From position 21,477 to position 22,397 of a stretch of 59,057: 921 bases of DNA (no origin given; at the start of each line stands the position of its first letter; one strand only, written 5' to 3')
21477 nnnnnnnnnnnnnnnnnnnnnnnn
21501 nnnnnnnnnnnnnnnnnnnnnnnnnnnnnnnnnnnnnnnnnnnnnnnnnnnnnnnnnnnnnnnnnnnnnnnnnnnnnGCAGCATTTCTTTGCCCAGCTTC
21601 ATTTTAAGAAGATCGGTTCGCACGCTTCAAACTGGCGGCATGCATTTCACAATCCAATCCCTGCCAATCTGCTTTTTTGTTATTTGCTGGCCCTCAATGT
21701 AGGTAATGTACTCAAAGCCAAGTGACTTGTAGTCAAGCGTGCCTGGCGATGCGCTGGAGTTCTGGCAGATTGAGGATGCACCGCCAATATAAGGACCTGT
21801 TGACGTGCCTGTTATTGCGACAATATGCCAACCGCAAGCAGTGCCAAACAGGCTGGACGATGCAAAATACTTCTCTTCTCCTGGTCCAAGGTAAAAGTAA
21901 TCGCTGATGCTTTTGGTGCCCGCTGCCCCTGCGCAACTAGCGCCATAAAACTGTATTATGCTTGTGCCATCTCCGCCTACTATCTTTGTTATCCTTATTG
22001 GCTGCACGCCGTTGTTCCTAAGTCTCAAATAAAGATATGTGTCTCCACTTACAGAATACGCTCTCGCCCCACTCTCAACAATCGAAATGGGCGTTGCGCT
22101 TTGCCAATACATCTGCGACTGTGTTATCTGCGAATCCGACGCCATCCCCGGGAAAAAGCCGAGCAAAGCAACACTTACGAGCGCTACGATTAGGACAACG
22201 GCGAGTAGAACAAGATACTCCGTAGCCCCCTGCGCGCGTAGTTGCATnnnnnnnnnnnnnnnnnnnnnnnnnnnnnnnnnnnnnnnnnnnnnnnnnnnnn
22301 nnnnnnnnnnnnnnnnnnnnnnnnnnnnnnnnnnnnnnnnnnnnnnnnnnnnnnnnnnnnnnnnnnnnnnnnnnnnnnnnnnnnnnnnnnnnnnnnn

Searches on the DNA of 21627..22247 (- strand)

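Call 36: search_with_rna_model(model_id=R1, sources=[L001, L002, L003, L004, L005, L006, L007, L008, L009, L010, L011, L012, L013, L014, L015, L016, L017, L018, L019, L020, L021, L022, L023, L024, L025, L026, L027, L028, L029, L030, L031, L032, L033, L034, L035, L036, L037, L038, L039, L040, L041, L042, L043, L044, L045, L046, L047, L048, L049, L050, L051, L052, L053, L054, L055, L056, L057, L058, L059, L060, L061, L062, L063, L064, L065, L066, L067, L068, L069, L070, L071, L072, L073, L074, L075, L076, L077], max_evalue=0.01)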
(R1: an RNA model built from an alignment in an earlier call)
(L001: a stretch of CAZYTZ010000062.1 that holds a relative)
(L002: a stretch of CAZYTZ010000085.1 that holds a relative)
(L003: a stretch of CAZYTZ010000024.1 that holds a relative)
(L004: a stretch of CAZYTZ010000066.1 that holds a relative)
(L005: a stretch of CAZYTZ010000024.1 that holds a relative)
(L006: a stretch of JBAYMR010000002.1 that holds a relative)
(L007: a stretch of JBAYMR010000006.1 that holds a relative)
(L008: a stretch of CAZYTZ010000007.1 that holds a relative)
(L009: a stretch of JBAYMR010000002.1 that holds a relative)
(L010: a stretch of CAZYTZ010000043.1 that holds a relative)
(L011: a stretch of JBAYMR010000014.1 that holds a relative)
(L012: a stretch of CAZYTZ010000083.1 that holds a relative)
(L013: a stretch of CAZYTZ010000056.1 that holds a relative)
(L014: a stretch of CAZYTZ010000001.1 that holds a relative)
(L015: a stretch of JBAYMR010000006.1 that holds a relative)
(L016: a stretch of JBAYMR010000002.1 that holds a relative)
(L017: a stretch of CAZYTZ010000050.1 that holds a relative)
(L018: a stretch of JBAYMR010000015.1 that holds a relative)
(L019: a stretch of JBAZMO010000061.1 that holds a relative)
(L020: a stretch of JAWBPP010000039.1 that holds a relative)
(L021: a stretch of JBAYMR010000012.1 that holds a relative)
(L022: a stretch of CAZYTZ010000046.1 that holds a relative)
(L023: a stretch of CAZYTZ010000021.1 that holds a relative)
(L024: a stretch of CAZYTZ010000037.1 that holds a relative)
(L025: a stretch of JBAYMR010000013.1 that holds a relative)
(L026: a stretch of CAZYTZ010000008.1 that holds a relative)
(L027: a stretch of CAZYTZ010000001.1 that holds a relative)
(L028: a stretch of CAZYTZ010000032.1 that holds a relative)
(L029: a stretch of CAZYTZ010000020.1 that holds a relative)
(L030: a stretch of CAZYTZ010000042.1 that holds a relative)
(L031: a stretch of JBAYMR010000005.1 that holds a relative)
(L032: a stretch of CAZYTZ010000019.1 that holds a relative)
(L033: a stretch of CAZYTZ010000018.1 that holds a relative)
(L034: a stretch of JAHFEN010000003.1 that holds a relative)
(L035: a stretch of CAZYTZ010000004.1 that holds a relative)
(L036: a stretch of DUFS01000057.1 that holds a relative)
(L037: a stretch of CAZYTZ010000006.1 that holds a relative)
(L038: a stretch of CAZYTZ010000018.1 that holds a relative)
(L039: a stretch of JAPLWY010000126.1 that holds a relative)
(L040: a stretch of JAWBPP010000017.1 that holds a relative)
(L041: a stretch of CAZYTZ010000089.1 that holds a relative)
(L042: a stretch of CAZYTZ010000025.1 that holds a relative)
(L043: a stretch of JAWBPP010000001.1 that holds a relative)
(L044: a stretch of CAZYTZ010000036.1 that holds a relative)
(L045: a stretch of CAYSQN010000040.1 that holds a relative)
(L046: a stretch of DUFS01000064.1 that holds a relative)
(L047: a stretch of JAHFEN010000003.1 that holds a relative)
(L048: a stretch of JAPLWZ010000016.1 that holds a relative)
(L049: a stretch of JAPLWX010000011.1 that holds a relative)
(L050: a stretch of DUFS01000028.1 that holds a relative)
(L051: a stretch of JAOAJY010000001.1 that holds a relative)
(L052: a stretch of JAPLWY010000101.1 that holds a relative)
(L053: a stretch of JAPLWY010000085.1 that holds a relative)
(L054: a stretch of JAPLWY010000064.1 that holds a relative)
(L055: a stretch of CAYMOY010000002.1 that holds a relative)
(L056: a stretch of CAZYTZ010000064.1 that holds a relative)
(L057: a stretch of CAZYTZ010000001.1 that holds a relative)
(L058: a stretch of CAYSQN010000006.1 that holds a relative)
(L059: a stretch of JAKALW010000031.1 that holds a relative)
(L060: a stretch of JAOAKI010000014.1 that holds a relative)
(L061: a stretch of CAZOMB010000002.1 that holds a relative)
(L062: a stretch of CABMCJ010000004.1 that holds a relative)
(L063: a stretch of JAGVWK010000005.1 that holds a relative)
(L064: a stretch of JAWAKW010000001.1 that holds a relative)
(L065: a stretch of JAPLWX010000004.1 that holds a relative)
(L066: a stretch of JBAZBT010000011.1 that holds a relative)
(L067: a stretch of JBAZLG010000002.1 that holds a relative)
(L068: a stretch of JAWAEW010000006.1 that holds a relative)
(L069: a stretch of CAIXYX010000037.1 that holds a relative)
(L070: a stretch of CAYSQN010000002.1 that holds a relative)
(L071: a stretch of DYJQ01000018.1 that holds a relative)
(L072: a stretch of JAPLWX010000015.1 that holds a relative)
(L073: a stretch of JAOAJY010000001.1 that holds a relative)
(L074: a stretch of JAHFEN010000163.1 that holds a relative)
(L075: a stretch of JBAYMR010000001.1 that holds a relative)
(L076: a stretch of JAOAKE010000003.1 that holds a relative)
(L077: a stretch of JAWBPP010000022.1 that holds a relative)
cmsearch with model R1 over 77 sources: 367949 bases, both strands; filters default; matches with E-value up to 0.01: 36.
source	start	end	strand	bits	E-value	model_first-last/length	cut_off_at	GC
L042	2459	2521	+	81.2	1.2e-18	1-63/63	no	0.62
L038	1203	1265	+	81.2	1.3e-18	1-63/63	no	0.6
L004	1178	1240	+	79.9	2.7e-18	1-63/63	no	0.59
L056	2408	2470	+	76.3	2.3e-17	1-63/63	no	0.6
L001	2393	2455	+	73.2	1.5e-16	1-63/63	no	0.62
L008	2459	2521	+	73.2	1.5e-16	1-63/63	no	0.59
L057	2459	2521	+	73.2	1.5e-16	1-63/63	no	0.59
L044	2402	2464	+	72.5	2.3e-16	1-63/63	no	0.59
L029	2459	2521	+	71.7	3.7e-16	1-63/63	no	0.7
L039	2459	2521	+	70.4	8.2e-16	1-63/63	no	0.65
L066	2998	3060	+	68.4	2.6e-15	1-63/63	no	0.71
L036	2459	2521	+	63.9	3.9e-14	1-63/63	no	0.6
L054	2453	2518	+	62.9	7.1e-14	1-63/63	no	0.56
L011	2463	2521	+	62.7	7.8e-14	1-63/63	no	0.64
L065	2456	2518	+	61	2.2e-13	1-63/63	no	0.6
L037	2450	2512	+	59.9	4.3e-13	1-63/63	no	0.65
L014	2453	2521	+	59.7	5e-13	1-63/63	no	0.64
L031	2459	2521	+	57.6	1.7e-12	1-63/63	no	0.6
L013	219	269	+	53.5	2e-11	13-63/63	no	0.61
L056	2441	2503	-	50.9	9.3e-11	1-63/63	no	0.62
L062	4767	4826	+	49.8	1.8e-10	1-63/63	no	0.7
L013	120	218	+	46.9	1e-09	1-63/63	no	0.59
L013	189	251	-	42.3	1.6e-08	1-63/63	no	0.6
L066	2317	2379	+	39.9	6.7e-08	1-63/63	no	0.78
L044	2388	2446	-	39.2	1.1e-07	1-63/63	no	0.61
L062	2468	2527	+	38.2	1.9e-07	1-63/63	no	0.63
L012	1723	1784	+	35.5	9.3e-07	1-63/63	no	0.58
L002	222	270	+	26.1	0.00027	1-63/63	no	0.59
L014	2495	2519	-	25.5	0.00038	36-60/63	no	0.8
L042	2492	2564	-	25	0.00051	1-63/63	no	0.56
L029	5533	5588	-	23.8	0.0011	11-63/63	5'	0.64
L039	2495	2519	-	23.6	0.0012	36-60/63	no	0.8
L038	1236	1308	-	23.4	0.0014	1-63/63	no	0.58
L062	4797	4845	-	23.1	0.0016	1-63/63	no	0.63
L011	2495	2519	-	22.9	0.0018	36-60/63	no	0.68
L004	1211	1301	-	22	0.003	1-63/63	no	0.55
